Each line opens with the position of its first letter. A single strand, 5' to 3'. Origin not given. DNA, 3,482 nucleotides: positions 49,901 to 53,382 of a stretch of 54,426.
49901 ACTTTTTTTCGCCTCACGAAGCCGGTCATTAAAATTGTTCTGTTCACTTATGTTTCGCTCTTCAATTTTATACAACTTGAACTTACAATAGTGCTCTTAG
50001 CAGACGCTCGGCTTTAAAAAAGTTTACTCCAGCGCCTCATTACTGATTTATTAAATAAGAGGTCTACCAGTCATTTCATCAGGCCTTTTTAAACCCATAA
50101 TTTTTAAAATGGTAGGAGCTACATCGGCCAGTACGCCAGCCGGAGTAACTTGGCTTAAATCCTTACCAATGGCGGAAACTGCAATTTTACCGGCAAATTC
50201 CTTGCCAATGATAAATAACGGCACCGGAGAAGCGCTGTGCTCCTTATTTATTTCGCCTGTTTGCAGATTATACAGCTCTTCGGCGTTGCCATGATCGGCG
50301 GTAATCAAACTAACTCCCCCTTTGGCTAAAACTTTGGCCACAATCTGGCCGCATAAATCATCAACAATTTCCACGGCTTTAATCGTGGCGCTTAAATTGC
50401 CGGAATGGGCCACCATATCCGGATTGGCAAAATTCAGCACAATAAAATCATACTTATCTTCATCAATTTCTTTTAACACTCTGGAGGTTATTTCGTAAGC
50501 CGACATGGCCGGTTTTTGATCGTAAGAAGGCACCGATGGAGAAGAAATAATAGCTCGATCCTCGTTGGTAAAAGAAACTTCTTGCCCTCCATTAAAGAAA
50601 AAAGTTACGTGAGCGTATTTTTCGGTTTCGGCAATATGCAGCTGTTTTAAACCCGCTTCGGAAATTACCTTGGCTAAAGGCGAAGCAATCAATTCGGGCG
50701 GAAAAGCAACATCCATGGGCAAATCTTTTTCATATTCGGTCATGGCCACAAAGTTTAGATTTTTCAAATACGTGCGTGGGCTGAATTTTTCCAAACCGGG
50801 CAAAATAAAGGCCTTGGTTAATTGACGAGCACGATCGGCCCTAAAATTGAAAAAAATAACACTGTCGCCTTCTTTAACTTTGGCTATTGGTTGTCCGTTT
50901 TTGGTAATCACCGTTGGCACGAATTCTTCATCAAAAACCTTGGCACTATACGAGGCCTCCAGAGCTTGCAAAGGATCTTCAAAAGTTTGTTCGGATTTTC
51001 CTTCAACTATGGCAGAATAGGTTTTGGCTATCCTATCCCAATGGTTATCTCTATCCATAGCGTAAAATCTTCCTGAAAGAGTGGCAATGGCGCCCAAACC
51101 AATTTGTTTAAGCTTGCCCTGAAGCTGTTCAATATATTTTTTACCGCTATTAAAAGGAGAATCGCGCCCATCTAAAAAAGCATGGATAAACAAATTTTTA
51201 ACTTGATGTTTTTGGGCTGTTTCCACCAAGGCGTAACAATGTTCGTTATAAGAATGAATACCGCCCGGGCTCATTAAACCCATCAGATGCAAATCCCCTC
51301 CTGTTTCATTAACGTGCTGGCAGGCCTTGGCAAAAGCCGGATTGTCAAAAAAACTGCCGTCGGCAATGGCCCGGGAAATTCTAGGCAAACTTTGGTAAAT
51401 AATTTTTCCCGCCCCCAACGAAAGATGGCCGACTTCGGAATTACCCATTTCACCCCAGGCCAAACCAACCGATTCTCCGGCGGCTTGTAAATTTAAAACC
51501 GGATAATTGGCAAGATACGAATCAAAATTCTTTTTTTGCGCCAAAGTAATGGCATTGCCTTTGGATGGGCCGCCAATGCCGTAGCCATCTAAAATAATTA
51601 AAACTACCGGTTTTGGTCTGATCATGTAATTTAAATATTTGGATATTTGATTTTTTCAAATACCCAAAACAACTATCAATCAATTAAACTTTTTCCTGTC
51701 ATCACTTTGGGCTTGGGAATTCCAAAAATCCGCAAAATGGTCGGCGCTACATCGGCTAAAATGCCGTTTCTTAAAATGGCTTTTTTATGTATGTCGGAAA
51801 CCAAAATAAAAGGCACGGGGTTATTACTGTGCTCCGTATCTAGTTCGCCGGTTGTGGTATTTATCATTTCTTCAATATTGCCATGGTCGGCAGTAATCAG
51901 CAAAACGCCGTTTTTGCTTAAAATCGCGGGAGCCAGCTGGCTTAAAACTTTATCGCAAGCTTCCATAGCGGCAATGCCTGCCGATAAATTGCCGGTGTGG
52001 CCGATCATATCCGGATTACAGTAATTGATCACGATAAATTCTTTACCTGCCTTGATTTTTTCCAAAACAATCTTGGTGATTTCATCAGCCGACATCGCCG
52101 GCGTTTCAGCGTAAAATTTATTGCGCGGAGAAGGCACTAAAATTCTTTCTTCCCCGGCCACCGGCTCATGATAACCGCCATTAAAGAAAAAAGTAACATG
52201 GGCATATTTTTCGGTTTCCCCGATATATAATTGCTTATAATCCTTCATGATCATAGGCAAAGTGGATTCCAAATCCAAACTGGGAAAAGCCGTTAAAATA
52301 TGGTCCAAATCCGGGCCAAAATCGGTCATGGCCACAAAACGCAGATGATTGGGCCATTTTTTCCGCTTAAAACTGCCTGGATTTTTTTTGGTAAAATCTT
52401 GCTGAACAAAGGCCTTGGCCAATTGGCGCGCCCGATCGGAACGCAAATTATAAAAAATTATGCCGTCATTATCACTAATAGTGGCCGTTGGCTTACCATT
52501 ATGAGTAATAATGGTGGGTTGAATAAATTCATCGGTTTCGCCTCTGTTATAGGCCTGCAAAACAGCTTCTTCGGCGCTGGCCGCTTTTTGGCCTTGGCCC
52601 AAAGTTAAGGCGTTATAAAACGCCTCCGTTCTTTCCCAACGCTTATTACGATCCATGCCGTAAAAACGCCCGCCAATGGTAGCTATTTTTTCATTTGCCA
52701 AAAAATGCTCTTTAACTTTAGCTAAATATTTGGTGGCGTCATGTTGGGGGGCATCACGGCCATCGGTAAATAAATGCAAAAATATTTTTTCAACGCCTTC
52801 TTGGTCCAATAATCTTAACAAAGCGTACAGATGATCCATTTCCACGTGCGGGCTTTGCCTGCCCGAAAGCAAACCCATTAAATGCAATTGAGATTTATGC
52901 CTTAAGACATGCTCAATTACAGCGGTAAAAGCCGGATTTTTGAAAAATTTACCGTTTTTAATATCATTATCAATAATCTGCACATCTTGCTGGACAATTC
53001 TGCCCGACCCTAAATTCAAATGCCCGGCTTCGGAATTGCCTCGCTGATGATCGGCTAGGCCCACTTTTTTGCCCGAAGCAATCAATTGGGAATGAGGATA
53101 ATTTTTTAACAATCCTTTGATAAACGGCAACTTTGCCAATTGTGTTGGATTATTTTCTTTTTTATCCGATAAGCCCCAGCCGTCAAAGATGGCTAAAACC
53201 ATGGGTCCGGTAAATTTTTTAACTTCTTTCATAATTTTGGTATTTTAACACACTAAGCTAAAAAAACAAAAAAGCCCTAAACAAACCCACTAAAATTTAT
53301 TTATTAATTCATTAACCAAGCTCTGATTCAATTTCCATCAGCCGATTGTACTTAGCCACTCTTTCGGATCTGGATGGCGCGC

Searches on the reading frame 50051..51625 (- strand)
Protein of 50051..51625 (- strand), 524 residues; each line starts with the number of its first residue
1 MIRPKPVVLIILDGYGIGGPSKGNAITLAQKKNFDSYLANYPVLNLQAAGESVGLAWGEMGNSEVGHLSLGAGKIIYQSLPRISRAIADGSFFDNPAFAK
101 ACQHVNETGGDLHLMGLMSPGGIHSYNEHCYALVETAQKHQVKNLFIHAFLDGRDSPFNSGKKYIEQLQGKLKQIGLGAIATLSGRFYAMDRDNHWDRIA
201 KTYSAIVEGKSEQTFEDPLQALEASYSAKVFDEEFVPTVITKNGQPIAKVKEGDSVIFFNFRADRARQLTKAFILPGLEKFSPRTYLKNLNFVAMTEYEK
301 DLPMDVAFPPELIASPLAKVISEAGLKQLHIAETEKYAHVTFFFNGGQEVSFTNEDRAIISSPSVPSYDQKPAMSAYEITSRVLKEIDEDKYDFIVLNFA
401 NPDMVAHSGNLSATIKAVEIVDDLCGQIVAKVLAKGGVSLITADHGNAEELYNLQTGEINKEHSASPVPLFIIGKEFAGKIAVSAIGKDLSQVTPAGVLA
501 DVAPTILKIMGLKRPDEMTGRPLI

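Call 37: search_protein_families(library=pfam, proteins=[window:50051-51625:-], max_evalue=0.00001)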
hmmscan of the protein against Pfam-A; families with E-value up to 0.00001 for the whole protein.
window:50051-51625:- (524 aa): 2 families
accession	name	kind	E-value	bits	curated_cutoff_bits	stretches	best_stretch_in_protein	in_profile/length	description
PF06415.18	iPGM_N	-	1.7e-80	270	27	1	83-300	1-217/217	BPG-independent PGAM N-terminus (iPGM_N)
PF01676.23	Metalloenzyme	-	7.5e-71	239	24.3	1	5-513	1-251/252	Metalloenzyme superfamily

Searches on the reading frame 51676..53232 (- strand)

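Call 37: search_protein_families(library=pfam, proteins=[window:51676-53232:-], max_evalue=0.00001)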
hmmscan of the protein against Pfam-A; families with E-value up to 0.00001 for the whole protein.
window:51676-53232:- (518 aa): 2 families
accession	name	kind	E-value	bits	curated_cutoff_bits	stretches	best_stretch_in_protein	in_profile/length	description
PF06415.18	iPGM_N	-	1.4e-68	231.1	27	1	87-305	1-215/217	BPG-independent PGAM N-terminus (iPGM_N)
PF01676.23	Metalloenzyme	-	1.5e-60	205.3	24.3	1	10-506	2-251/252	Metalloenzyme superfamily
